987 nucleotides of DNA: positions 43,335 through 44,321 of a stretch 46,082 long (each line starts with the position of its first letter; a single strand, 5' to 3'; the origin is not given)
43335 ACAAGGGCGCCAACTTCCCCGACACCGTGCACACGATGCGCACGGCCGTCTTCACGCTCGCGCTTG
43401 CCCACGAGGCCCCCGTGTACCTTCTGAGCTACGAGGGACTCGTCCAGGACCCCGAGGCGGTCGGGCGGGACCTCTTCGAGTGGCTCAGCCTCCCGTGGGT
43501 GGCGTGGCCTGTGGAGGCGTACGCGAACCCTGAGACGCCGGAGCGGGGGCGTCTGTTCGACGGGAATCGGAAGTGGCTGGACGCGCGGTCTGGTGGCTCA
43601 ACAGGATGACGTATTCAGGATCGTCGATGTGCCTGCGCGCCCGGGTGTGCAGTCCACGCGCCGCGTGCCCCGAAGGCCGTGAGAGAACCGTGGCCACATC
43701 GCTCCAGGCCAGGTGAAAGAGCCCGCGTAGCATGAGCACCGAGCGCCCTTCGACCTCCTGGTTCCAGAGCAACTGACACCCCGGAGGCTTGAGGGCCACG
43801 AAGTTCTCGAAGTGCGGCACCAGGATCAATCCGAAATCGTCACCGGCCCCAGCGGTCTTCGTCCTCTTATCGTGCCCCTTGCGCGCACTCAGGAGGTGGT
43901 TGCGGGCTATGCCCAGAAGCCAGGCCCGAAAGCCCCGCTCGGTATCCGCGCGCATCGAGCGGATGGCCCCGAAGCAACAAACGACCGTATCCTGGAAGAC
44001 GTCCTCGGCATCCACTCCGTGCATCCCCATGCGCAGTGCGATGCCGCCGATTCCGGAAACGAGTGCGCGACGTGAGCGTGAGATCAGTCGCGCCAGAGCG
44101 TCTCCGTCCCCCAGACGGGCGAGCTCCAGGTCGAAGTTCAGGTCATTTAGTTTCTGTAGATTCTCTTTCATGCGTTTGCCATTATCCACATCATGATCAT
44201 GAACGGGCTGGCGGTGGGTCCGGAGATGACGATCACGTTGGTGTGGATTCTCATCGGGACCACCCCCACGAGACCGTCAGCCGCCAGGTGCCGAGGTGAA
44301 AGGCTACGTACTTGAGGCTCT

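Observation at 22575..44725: Genome-wide TANNNT-N6-ATG architecture implies leaderless mRNAs alongside SD-led genes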

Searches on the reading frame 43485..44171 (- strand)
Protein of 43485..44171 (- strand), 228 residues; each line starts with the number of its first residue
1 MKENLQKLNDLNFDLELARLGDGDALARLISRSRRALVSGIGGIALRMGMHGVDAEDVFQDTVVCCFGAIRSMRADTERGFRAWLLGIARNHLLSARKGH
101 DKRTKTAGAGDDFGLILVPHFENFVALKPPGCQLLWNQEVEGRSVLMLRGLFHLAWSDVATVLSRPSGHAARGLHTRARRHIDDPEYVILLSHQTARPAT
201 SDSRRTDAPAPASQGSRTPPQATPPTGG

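Call 31: search_protein_families(library=pfam, max_evalue=0.01, proteins=[window:43485-44171:-])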
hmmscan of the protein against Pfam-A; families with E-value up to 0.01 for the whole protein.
window:43485-44171:- (228 aa): 1 family
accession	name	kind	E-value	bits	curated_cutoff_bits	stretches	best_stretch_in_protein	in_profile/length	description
PF04542.20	Sigma70_r2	-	1.8e-09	37.7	24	1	43-101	11-69/71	Sigma-70 region 2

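Call 67: search_dna_similar(query=window:43485-44171:-, collection=phages, mode=protein, max_rows=15, max_evalue=0.001)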
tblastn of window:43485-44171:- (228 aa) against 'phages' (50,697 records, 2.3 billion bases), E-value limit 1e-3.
No match.

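Call 68: find_homologous_proteins(query=window:43485-44171:-, max_evalue=0.001)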
Query window:43485-44171:- (228 aa): 6 proteins with E <= 0.001 among 5026 candidates.
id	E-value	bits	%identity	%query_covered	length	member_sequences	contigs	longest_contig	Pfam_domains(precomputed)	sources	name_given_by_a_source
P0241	1.6e-149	514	100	100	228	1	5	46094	PF04542.21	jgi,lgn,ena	-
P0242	1.4e-110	386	93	83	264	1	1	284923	PF04542.21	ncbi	-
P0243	1.0e-44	171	51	76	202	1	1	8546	PF04542.21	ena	-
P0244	1.6e-35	141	48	70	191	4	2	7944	PF04542.21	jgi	-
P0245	9.2e-19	86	38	71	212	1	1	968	PF04542.21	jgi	jgi:RNA polymerase sigma factor (sigma-70 family)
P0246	8.5e-4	37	38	41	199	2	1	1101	PF07638.18,PF04545.23,PF04542.21,PF08281.19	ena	-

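Call 69: find_encoding_contigs(protein=P0242, flank=10000, max_places=3)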
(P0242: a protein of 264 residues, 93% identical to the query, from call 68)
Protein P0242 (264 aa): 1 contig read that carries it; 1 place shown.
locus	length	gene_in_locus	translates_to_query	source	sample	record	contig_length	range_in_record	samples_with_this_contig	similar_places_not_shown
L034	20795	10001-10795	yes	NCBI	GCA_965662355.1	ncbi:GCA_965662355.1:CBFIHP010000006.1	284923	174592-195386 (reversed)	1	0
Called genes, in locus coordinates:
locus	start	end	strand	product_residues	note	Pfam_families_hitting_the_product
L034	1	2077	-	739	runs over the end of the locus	-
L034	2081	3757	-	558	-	PF00999:Na_H_Exchanger, PF02254:TrkA_N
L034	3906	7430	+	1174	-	-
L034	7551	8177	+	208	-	PF01081:Aldolase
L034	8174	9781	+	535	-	PF00270:DEAD, PF04851:ResIII, PF00271:Helicase_C, PF16124:RecQ_Zn_bind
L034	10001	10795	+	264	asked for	PF04542:Sigma70_r2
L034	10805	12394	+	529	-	PF00106:adh_short, PF13561:adh_short_C2 (weak)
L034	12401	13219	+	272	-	PF07719:TPR_2 (faint), PF13174:TPR_6 (faint), PF13414:TPR_11 (faint), PF13424:TPR_12 (faint), PF13428:TPR_14 (faint), PF13432:TPR_16 (weak), PF14559:TPR_19 (faint), PF13181:TPR_8 (faint), +2 more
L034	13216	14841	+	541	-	PF01839:FG-GAP (faint), PF13517:FG-GAP_3, PF07593:UnbV_ASPIC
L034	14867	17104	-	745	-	PF13428:TPR_14 (faint), PF07607:DUF1570 (faint)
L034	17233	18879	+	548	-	PF00342:PGI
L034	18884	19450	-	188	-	PF07638:Sigma70_ECF, PF22233:PhyR_sigma-like (faint), PF08281:Sigma70_r4_2, PF04545:Sigma70_r4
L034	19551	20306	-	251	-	PF09037:Sulphotransf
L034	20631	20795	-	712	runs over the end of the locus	PF13088:BNR_2 (faint), PF15902:Sortilin-Vps10 (weak), PF25852:DUF6242_C (faint), PF15902:Sortilin-Vps10 (weak)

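Call 70: list_cluster_members(proteins=[P0242])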
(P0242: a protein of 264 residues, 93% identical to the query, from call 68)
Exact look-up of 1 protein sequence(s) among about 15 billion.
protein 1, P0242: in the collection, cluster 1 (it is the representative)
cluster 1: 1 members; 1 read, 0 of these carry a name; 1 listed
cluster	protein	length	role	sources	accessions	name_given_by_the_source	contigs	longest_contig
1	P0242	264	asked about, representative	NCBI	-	-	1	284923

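Call 72: search_protein_families(library=ncbifam, max_evalue=0.00001, proteins=[L034:3906-7430:+, L034:10001-10795:+, L034:10805-12394:+, L034:12401-13219:+, L034:13216-14841:+, L034:14867-17104:-, L034:18884-19450:-, L034:19551-20306:-, L034:2081-3757:-, window:43485-44171:-])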
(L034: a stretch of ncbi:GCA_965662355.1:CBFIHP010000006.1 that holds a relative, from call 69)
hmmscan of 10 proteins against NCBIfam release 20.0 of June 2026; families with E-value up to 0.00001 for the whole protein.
L034:3906-7430:+ (1174 aa): 0 families

L034:10001-10795:+ (264 aa): 9 families
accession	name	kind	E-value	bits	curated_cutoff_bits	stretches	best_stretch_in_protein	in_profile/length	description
NF009166.1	PRK12513.1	equivalog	1.5e-08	34.6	206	1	41-131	18-102/193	RNA polymerase sigma factor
TIGR02984.1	Sig-70_plancto1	subfamily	2.3e-07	30.6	183.75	0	39-123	1-87/189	RNA polymerase sigma-70 factor, Planctomycetaceae-specific subfamily 1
NF007216.0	PRK09638.1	equivalog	7.6e-07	29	194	1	38-135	11-102/180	RNA polymerase sigma factor SigY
TIGR02989.1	Sig-70_gvs1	subfamily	7.7e-07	29.2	124.55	1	68-123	20-73/158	RNA polymerase sigma-70 factor, Rhodopirellula/Verrucomicrobium family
NF007214.0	PRK09636.1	subfamily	1.1e-06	28.1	271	0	165-208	120-162/293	RNA polymerase sigma factor SigJ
TIGR02947.1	SigH_actino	hypoth_equivalog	2.1e-06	27.6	251.55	1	55-124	17-84/193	RNA polymerase sigma-70 factor, TIGR02947 family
NF009185.0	PRK12533.1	equivalog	3e-06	27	248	0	73-123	53-100/231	RNA polymerase sigma factor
TIGR02937.1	sigma70-ECF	superfamily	5.9e-06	26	42.9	1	64-120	16-70/165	sigma-70 family RNA polymerase sigma factor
NF008888.0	PRK11922.1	equivalog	6.7e-06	25.9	204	0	41-127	26-106/231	RNA polymerase sigma factor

L034:10805-12394:+ (529 aa): 78 families (the best 25 are shown)
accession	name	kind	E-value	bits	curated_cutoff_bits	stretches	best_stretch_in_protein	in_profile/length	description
NF004778.0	PRK06124.1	equivalog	4.8e-16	58.9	303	2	168-271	5-105/256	SDR family oxidoreductase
NF006070.0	PRK08213.1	subfamily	1.5e-14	54.1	279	2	369-472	98-200/259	gluconate 5-dehydrogenase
NF005539.0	PRK07201.1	equivalog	2.3e-14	53.1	549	1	165-285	361-479/657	SDR family oxidoreductase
NF006121.0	PRK08265.1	subfamily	1.2e-13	51.2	294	0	170-264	3-91/263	short chain dehydrogenase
NF005559.1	PRK07231.1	subfamily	3.9e-13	49.5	215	1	172-270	2-96/249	glucose 1-dehydrogenase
NF005893.0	PRK07856.1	equivalog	1.2e-12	47.7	255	1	168-265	3-88/255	SDR family oxidoreductase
NF004521.0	PRK05866.1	equivalog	1.8e-12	47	368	1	163-285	29-149/294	SDR family oxidoreductase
NF006693.0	PRK09242.1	equivalog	2e-12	46.8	328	0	169-273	5-108/258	SDR family oxidoreductase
NF004791.0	PRK06138.1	equivalog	3.4e-12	46.2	312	0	171-264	2-91/252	SDR family oxidoreductase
NF005468.0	PRK07062.1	equivalog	4.1e-12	46.2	266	1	170-265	4-98/265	SDR family oxidoreductase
NF005488.0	PRK07097.1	equivalog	1.1e-11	44.4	369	1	168-270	4-102/266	gluconate 5-dehydrogenase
NF004846.0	PRK06197.1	subfamily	1.2e-11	44.4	268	1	162-263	5-104/306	oxidoreductase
NF005873.0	PRK07814.1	equivalog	1.4e-11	44.4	346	0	171-267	7-100/263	SDR family oxidoreductase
NF004845.0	PRK06196.1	subfamily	2e-11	43.8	414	1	170-263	25-111/320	oxidoreductase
NF009384.0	PRK12743.1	equivalog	3e-11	43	264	1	174-267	6-97/258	SDR family oxidoreductase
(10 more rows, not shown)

L034:12401-13219:+ (272 aa): 8 families
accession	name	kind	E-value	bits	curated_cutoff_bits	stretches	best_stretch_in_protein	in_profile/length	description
TIGR02917.1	PEP_TPR_lipo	equivalog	2.1e-15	55.7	312.2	1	44-178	224-358/899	XrtA/PEP-CTERM system TPR-repeat protein PrsT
NF040959.1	MamA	equivalog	1.9e-13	50.4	200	1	60-191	50-177/204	magnetosome protein MamA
TIGR02552.1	LcrH_SycD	equivalog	6.6e-11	42.1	104.8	1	88-193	25-128/136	SycD/LcrH family type III secretion system chaperone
TIGR02521.1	type_IV_pilW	equivalog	6.3e-10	39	154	0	87-177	37-127/234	type IV pilus biogenesis/stability protein PilW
NF033920.0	C39_PA2778_fam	equivalog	7.9e-08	32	150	0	90-178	165-253/255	PA2778 family cysteine peptidase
TIGR02795.1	tol_pal_ybgF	equivalog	8.1e-07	29.7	90.1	0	57-113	12-71/119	tol-pal system protein YbgF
NF052415.1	T3SS_chap_SctY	equivalog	8.9e-07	29.4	70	0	61-140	20-102/106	type III secretion apparatus assembly chaperone SctY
NF033758.1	gliding_GltE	equivalog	1.3e-06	27.6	225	0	143-247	216-305/411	adventurous gliding motility TPR repeat lipoprotein GltE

L034:13216-14841:+ (541 aa): 0 families

L034:14867-17104:- (745 aa): 0 families

L034:18884-19450:- (188 aa): 26 families (the best 25 are shown)
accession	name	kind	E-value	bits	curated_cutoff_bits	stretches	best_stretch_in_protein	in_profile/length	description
TIGR02984.1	Sig-70_plancto1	subfamily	3.6e-25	88.6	183.75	2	119-183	121-185/189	RNA polymerase sigma-70 factor, Planctomycetaceae-specific subfamily 1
TIGR02937.1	sigma70-ECF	superfamily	1.1e-18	67.4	42.9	1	25-183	1-162/165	sigma-70 family RNA polymerase sigma factor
NF007230.0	PRK09648.1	subfamily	8.4e-18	64.8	209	1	15-184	16-187/195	RNA polymerase sigma factor ShbA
NF008888.0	PRK11922.1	equivalog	1.8e-15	57.2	204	1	8-182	13-192/231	RNA polymerase sigma factor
NF007225.0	PRK09643.1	equivalog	1.1e-14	54.6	190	1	9-185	11-181/204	RNA polymerase sigma factor SigM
TIGR02983.1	SigE-fam_strep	subfamily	3.9e-13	49.6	141.55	1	23-186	4-158/162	SigE family RNA polymerase sigma factor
NF009166.1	PRK12513.1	equivalog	8.5e-12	45.2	206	1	14-187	11-187/193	RNA polymerase sigma factor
TIGR02985.1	Sig70_bacteroi1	subfamily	2.9e-10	40.6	126.4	1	26-182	2-158/162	RNA polymerase sigma-70 factor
NF009172.0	PRK12519.1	subfamily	4.6e-10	39.4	222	1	10-183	14-186/194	RNA polymerase sigma factor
NF007229.0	PRK09647.1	equivalog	8.9e-10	38.3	265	1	25-183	44-199/220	RNA polymerase sigma factor SigE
NF009179.0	PRK12527.1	equivalog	2e-09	37.7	162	1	122-182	89-149/159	RNA polymerase sigma factor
NF004113.0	PRK05602.1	equivalog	2.7e-09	37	208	1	12-184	32-199/211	RNA polymerase sigma factor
TIGR02952.1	Sig70_famx2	equivalog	3.8e-09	36.7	206.45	1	16-183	2-167/170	ECF subfamily RNA polymerase sigma factor, BldN family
NF009165.0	PRK12512.1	equivalog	4.7e-09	36.1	198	1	13-186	10-179/184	RNA polymerase sigma factor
TIGR02989.1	Sig-70_gvs1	subfamily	1.1e-08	35.2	124.55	1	28-182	4-154/158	RNA polymerase sigma-70 factor, Rhodopirellula/Verrucomicrobium family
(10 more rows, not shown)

L034:19551-20306:- (251 aa): 1 family
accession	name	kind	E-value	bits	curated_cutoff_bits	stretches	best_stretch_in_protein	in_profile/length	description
NF047724.1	TrhSuTaseStf0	equivalog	3.6e-21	75.6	400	1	102-201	132-233/261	trehalose 2-sulfotransferase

L034:2081-3757:- (558 aa): 6 families
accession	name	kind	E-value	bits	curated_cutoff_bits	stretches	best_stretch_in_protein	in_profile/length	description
NF002924.0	PRK03562.1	equivalog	2.2e-75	254.3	752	1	5-525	5-522/623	glutathione-regulated potassium-efflux system protein KefC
NF002973.0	PRK03659.1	equivalog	2.3e-67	227.9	804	1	4-505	4-500/602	glutathione-regulated potassium-efflux system protein KefB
NF007950.1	PRK10669.1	equivalog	6.6e-60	203.5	700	1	13-528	14-540/547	YbaL family putative K(+) efflux transporter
TIGR00932.1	2a37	subfamily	3.8e-53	180.8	238.3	1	16-286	3-274/275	monovalent cation:proton antiporter-2 (CPA2) family protein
NF045626.1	FeTrans_MagA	equivalog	1.6e-45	155.7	700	1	15-376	16-374/386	iron transporter MagA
NF007039.0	PRK09496.3-2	equivalog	6.4e-07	28.5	293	1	408-509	3-104/446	Trk system potassium transporter TrkA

window:43485-44171:- (228 aa): 13 families
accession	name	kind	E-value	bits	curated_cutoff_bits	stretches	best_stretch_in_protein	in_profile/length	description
TIGR02984.1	Sig-70_plancto1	subfamily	1.2e-08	34.8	183.75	1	18-103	1-86/189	RNA polymerase sigma-70 factor, Planctomycetaceae-specific subfamily 1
NF009166.1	PRK12513.1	equivalog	5.9e-08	32.6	206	1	19-105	17-97/193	RNA polymerase sigma factor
NF009185.0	PRK12533.1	equivalog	1.4e-07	31.4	248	0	52-98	53-96/231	RNA polymerase sigma factor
TIGR02989.1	Sig-70_gvs1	subfamily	1.5e-07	31.4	124.55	1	46-103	19-74/158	RNA polymerase sigma-70 factor, Rhodopirellula/Verrucomicrobium family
NF006089.0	PRK08241.1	subfamily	2.4e-07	30.1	240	0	22-110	20-102/343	RNA polymerase subunit sigma-70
NF007216.0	PRK09638.1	equivalog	3.6e-07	30.1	194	1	17-168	11-157/180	RNA polymerase sigma factor SigY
NF009198.0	PRK12546.1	equivalog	3.8e-07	30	270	1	43-168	22-144/188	RNA polymerase sigma factor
NF007214.0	PRK09636.1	subfamily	7.2e-07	28.7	271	0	142-187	120-164/293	RNA polymerase sigma factor SigJ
TIGR02957.1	SigX4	subfamily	2.1e-06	27.2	323.25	0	141-187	112-157/281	RNA polymerase sigma-70 factor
TIGR02937.1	sigma70-ECF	superfamily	2.9e-06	27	42.9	1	43-106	16-77/165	sigma-70 family RNA polymerase sigma factor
TIGR02947.1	SigH_actino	hypoth_equivalog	3.3e-06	26.9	251.55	1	33-103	16-84/193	RNA polymerase sigma-70 factor, TIGR02947 family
NF008888.0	PRK11922.1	equivalog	3.3e-06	26.9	204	0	17-105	23-105/231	RNA polymerase sigma factor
TIGR02960.1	SigX5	hypoth_equivalog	4.3e-06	26.1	264.75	0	24-111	5-86/322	RNA polymerase sigma-70 factor, TIGR02960 family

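Call 74: find_encoding_contigs(protein=P0243, flank=10000, max_places=2)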
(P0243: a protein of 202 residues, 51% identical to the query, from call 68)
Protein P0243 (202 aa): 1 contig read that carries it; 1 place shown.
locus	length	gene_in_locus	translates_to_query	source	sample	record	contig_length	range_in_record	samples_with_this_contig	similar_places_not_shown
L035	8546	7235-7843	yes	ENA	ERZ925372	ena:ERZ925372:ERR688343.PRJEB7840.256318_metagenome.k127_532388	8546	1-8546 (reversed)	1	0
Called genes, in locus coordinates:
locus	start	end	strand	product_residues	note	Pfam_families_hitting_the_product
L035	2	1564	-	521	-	?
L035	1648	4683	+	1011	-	PF10282:Lactonase (faint), PF03150:CCP_MauG (faint), PF00041:fn3, PF25059:FN3_DSCAM-DSCAML_C (weak)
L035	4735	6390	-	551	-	PF00999:Na_H_Exchanger, PF02254:TrkA_N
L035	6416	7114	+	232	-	PF01081:Aldolase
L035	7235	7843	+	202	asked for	PF04542:Sigma70_r2 (weak)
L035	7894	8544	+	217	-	?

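Call 75: find_encoding_contigs(protein=P0244, flank=10000, max_places=2)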
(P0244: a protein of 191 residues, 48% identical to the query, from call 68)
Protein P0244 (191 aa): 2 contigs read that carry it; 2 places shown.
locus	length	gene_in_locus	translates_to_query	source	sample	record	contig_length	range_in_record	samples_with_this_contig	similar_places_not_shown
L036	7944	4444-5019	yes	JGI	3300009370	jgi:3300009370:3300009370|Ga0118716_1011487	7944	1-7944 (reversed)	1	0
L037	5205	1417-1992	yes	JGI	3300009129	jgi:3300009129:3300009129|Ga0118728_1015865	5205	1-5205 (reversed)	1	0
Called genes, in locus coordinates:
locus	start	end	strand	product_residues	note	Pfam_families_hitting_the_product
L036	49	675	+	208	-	PF01081:Aldolase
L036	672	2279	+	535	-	PF04851:ResIII (weak), PF00270:DEAD, PF00271:Helicase_C, PF16124:RecQ_Zn_bind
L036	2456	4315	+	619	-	-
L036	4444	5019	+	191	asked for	PF04542:Sigma70_r2 (weak)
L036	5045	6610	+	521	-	PF00106:adh_short, PF13561:adh_short_C2 (weak)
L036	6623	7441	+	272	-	PF13181:TPR_8 (faint), PF07721:TPR_4 (faint), PF13174:TPR_6 (faint), PF13432:TPR_16 (weak), PF14559:TPR_19 (weak), PF13432:TPR_16 (weak), PF07719:TPR_2 (weak), PF13414:TPR_11 (weak), +9 more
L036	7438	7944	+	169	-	?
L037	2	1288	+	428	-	?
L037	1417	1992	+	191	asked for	PF04542:Sigma70_r2 (weak)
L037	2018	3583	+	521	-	PF00106:adh_short, PF13561:adh_short_C2 (weak)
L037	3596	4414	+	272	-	PF13181:TPR_8 (faint), PF07721:TPR_4 (faint), PF13174:TPR_6 (faint), PF13432:TPR_16 (weak), PF14559:TPR_19 (weak), PF13432:TPR_16 (weak), PF07719:TPR_2 (weak), PF13414:TPR_11 (weak), +9 more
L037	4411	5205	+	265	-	?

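Call 77: list_cluster_members(proteins=[L034:17233-18879:+, L034:8174-9781:+, L034:7551-8177:+, L034:2081-3757:-, L034:18884-19450:-, L034:10805-12394:+, L034:13216-14841:+, L035:6416-7114:+, L036:672-2279:+, L036:5045-6610:+])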
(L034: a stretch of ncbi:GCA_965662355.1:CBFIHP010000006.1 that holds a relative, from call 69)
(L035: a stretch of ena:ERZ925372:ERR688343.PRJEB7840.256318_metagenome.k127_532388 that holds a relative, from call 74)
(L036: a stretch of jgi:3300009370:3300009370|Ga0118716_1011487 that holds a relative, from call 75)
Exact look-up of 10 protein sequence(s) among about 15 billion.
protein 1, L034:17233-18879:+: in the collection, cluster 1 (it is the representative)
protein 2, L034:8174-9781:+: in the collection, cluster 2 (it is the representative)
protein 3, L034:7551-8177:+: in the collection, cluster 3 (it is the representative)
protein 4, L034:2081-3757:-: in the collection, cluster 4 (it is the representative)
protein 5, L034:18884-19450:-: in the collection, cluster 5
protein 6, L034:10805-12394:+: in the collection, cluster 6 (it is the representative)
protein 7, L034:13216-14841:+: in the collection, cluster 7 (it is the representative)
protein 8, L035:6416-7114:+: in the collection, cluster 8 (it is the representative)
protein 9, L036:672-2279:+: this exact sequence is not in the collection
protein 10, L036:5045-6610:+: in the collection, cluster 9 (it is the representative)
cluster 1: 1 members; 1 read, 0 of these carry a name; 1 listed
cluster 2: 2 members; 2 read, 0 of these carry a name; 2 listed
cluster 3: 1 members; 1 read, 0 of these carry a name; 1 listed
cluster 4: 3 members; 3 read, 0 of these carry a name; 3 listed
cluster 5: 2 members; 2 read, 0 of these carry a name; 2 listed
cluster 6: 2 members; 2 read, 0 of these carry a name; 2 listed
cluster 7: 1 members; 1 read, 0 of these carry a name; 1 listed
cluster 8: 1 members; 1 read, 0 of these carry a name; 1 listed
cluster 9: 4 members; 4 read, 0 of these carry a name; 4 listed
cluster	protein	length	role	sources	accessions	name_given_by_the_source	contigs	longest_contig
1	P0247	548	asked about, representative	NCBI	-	-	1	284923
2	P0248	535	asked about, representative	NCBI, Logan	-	-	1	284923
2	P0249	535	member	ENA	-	-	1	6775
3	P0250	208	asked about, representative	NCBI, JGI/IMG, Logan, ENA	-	-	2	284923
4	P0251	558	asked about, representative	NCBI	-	-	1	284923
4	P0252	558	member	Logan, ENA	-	-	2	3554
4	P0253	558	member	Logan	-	-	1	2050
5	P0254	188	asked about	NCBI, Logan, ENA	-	-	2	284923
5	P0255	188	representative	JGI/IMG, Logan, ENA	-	-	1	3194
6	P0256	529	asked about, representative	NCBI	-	-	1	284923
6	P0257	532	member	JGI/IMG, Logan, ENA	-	-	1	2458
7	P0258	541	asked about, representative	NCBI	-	-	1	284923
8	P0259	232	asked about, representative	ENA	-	-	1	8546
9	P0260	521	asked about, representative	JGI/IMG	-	-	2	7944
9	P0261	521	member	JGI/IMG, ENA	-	-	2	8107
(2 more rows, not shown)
